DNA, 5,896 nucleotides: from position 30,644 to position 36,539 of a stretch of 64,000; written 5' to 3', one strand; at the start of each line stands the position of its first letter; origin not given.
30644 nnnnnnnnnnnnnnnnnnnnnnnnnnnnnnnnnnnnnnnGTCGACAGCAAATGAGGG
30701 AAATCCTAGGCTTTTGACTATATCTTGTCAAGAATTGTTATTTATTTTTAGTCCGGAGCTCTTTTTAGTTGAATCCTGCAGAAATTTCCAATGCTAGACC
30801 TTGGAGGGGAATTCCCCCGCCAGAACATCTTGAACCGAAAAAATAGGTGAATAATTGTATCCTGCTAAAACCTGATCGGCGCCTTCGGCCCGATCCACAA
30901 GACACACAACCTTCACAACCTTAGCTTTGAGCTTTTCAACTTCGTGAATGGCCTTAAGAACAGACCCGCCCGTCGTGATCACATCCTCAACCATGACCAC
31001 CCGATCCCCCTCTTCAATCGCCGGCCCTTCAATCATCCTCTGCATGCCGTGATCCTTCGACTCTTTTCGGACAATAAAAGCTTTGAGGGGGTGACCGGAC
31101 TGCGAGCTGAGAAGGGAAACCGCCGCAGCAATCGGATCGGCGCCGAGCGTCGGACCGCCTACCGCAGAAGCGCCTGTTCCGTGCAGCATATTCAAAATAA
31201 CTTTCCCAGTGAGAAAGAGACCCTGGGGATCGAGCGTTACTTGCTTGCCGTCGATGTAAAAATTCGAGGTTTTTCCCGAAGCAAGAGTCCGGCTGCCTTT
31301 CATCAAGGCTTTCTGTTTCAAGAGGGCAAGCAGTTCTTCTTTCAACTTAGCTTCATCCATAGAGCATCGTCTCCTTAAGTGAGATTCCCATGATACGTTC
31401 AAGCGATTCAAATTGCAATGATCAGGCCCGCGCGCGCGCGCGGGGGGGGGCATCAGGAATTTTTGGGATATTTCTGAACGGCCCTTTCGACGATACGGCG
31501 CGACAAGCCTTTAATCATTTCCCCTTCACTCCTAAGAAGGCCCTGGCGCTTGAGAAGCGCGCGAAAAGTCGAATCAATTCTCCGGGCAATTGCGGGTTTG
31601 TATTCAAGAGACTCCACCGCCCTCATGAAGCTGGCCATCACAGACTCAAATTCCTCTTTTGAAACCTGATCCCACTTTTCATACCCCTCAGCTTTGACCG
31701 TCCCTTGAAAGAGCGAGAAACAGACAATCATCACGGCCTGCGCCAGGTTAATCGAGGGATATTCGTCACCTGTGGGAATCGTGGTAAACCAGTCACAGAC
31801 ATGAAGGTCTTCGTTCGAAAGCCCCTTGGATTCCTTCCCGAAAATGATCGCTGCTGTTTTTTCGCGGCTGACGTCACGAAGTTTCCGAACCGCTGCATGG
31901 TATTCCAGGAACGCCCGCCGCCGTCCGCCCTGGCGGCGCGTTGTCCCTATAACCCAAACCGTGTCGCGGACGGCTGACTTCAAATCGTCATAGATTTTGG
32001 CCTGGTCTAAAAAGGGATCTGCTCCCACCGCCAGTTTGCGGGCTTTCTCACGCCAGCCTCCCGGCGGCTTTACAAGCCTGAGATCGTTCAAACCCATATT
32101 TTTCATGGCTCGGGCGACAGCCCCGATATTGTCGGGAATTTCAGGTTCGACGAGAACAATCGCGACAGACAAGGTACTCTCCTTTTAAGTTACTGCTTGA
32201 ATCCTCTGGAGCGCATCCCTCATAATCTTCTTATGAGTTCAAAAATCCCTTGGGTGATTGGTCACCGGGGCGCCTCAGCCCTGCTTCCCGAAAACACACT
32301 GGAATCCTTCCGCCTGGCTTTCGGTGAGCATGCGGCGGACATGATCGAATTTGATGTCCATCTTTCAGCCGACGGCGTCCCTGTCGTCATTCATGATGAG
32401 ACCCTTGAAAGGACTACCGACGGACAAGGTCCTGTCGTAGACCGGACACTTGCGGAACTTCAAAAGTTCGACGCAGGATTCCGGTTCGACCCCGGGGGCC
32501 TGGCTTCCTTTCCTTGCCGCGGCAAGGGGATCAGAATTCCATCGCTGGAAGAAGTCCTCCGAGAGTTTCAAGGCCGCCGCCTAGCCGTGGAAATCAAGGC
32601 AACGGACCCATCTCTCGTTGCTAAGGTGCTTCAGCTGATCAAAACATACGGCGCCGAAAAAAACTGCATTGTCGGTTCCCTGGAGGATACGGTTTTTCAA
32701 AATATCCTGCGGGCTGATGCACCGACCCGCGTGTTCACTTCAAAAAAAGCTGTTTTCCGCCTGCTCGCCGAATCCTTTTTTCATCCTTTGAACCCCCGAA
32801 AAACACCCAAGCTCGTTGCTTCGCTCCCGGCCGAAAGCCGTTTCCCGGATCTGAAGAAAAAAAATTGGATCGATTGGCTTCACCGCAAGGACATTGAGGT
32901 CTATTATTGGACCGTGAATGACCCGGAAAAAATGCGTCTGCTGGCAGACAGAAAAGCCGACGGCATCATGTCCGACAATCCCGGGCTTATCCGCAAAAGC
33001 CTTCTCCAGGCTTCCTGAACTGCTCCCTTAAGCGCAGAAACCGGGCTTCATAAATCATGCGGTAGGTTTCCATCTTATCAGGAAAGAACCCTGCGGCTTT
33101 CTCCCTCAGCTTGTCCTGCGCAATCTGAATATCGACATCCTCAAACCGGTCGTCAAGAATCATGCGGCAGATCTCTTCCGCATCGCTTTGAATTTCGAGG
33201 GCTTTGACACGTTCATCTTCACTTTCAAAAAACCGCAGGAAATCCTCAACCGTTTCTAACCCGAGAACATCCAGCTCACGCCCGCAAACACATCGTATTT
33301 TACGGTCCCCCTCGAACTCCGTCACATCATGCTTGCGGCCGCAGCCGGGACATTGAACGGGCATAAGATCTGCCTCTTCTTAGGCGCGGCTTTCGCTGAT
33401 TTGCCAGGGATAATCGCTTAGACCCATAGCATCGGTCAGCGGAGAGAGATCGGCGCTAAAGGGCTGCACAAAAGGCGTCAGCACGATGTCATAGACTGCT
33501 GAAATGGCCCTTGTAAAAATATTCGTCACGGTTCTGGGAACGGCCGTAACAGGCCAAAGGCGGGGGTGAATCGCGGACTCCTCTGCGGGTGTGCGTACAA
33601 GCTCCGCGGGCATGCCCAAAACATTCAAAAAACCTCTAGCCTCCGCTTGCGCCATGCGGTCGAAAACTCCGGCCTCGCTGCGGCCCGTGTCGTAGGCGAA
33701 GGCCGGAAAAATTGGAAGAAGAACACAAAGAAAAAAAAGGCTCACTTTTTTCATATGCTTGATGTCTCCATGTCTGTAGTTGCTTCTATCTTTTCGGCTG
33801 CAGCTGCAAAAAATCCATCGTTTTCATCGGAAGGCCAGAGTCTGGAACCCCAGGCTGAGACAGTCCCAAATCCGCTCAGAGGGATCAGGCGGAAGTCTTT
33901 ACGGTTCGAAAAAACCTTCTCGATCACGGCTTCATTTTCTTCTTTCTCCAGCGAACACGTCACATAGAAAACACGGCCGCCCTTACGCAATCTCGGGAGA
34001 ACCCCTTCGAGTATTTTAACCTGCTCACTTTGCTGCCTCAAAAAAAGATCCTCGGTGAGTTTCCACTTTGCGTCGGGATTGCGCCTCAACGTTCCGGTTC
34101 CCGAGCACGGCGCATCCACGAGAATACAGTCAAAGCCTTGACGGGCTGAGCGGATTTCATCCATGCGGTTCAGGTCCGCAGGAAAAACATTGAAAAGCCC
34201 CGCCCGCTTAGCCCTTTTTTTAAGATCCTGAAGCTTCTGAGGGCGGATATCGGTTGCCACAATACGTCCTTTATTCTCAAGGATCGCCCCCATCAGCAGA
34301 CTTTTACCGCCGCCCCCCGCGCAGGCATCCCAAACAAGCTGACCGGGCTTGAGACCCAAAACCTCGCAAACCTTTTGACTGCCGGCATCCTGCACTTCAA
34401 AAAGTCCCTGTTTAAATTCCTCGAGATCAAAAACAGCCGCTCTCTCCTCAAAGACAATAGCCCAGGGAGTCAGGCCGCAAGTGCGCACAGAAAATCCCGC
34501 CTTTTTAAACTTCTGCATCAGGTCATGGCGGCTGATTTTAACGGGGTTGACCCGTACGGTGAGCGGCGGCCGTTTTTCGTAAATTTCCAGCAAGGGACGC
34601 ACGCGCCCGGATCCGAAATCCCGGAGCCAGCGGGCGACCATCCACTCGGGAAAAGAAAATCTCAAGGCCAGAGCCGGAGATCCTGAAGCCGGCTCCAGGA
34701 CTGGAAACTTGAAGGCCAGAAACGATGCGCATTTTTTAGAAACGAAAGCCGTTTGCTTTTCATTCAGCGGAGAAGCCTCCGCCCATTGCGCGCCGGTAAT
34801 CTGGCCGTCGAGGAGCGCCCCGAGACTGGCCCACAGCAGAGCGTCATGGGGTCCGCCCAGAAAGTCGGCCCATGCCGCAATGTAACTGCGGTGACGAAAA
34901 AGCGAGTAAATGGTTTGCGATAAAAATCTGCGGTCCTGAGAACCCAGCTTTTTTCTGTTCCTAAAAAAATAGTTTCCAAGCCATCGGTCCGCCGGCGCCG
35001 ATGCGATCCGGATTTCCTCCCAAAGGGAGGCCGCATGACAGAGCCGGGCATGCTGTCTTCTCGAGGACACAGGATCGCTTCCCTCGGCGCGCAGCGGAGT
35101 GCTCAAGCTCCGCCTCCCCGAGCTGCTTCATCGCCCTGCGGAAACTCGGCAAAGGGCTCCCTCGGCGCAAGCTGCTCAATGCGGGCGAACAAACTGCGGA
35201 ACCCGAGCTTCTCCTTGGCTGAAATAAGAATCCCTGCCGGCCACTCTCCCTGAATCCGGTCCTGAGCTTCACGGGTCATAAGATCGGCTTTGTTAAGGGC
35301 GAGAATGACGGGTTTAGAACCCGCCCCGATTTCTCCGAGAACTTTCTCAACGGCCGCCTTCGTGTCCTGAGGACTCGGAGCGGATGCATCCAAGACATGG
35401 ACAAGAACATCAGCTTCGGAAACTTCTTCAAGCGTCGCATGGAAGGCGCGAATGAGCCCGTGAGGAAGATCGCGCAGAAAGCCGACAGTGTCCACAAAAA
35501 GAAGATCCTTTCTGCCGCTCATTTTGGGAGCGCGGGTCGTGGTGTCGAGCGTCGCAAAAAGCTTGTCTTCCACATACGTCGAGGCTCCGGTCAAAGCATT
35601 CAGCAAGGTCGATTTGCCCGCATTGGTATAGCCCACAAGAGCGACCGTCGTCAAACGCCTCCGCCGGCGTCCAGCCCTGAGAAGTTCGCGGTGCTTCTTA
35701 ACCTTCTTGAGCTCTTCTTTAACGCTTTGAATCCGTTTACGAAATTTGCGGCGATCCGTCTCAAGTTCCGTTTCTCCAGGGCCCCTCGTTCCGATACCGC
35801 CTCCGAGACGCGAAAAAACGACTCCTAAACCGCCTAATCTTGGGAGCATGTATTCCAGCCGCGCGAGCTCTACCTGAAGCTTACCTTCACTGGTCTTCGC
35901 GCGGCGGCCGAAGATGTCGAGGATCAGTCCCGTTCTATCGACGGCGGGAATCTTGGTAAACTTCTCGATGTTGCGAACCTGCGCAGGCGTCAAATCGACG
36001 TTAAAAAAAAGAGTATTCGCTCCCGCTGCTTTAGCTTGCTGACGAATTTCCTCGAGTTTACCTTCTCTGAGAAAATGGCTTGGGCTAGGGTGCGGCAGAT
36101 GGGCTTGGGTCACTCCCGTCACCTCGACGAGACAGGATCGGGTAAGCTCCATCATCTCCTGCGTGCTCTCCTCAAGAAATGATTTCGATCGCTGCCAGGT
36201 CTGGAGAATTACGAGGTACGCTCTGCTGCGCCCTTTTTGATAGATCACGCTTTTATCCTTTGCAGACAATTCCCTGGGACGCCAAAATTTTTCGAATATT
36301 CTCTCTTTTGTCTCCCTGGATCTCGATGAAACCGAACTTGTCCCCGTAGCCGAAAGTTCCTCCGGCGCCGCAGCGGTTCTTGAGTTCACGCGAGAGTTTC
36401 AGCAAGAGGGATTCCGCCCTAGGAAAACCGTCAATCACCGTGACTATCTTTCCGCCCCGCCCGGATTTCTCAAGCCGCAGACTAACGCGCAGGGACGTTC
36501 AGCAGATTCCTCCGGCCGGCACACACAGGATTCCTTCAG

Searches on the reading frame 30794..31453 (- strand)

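Call 7: search_protein_families(library=pfam, proteins=[window:30794-31453:-], max_evalue=0.001)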
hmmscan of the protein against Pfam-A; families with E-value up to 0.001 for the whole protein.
window:30794-31453:- (219 aa): 2 families
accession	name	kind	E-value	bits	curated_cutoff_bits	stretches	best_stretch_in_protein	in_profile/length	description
PF00156.33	Pribosyltran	-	1.3e-11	44.5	26.3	1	125-196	56-134/158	Phosphoribosyl transferase domain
PF14681.12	UPRTase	-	2.2e-05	24.5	27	1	142-200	113-173/206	Uracil phosphoribosyltransferase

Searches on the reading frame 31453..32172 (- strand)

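Call 7: search_protein_families(library=pfam, proteins=[window:31453-32172:-], max_evalue=0.001)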
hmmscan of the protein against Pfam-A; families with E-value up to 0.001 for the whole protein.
window:31453-32172:- (239 aa): 1 family
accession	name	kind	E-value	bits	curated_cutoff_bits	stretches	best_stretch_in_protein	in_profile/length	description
PF00588.24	SpoU_methylase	-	1.3e-28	100.3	29.7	1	3-152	2-142/142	SpoU rRNA Methylase family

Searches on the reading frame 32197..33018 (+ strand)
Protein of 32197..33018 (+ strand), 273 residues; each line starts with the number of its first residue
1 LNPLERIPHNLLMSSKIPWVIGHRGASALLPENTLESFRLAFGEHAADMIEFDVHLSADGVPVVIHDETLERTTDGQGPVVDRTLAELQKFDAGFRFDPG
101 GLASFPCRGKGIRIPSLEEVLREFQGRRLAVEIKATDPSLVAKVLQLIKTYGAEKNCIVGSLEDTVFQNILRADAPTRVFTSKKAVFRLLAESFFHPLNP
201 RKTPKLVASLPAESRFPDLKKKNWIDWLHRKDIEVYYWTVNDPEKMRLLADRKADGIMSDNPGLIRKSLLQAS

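Call 10: search_protein_families(library=pfam, proteins=[window:32197-33018:+], max_evalue=0.0001)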
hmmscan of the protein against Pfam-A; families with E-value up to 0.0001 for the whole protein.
window:32197-33018:+ (273 aa): 1 family
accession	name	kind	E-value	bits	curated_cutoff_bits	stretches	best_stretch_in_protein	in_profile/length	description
PF03009.23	GDPD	-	1.7e-40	140.1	23.6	1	23-263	1-243/244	Glycerophosphoryl diester phosphodiesterase family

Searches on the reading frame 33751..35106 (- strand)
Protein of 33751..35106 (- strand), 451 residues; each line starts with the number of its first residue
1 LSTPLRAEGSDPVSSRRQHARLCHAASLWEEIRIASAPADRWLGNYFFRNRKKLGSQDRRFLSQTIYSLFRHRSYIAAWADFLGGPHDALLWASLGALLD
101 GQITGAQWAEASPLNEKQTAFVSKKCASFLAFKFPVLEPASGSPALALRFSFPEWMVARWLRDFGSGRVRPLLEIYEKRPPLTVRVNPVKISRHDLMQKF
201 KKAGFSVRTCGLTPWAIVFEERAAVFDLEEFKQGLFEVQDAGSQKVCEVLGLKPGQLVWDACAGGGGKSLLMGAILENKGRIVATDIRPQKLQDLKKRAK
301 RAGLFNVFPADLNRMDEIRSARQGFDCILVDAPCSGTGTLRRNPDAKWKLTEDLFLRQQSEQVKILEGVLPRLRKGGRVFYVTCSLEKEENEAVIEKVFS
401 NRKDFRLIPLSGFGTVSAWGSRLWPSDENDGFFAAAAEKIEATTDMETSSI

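Call 10: search_protein_families(library=pfam, proteins=[window:33751-35106:-], max_evalue=0.0001)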
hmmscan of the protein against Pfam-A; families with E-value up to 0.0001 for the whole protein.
window:33751-35106:- (451 aa): 3 families
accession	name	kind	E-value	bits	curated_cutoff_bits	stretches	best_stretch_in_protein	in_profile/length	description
PF01189.24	Methyltr_RsmB-F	-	2.8e-42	145.1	27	1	249-436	3-197/199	16S rRNA methyltransferase RsmB/F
PF22458.1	RsmF-B_ferredox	-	7.4e-15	55.3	27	1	152-225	1-73/74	Methyltr_RsmF/B-like, ferredoxin-like domain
PF13847.12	Methyltransf_31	-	2.9e-06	27.5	27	1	255-394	4-122/145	Methyltransferase domain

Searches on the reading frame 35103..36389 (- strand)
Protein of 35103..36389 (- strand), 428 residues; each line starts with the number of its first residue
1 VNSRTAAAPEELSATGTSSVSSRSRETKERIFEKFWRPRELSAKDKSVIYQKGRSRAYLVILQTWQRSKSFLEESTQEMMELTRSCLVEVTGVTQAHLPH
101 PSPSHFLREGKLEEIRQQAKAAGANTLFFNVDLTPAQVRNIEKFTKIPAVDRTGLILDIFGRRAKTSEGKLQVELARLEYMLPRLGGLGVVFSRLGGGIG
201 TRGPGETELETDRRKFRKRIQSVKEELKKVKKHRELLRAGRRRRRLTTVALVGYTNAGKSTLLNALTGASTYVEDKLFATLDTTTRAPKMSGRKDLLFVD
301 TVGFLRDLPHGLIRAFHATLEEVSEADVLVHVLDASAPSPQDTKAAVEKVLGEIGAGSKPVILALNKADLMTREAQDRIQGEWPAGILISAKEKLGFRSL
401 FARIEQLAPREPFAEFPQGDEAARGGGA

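Call 10: search_protein_families(library=pfam, proteins=[window:35103-36389:-], max_evalue=0.0001)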
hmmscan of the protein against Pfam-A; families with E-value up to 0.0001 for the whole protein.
window:35103-36389:- (428 aa): 6 families
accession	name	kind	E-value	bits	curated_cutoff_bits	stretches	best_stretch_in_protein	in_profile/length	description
PF16360.10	GTP-bdg_M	-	6.7e-32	110.3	29.5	1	163-241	1-79/79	GTP-binding GTPase Middle Region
PF01926.29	MMR_HSR1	-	3.3e-23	82.4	21.9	1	248-367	1-113/113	50S ribosome-binding GTPase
PF13167.11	GTP-bdg_N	-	2.1e-22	79.9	25.4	1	73-160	1-88/89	GTP-binding GTPase N-terminal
PF02421.24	FeoB_N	-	1.9e-07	31.2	27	1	248-374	2-121/156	Ferrous iron transport protein B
PF03193.22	RsgA_GTPase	-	2.7e-07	31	30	0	218-304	77-168/174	RsgA GTPase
PF00350.29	Dynamin_N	-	3.1e-05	24.5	27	0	249-276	1-28/168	Dynamin family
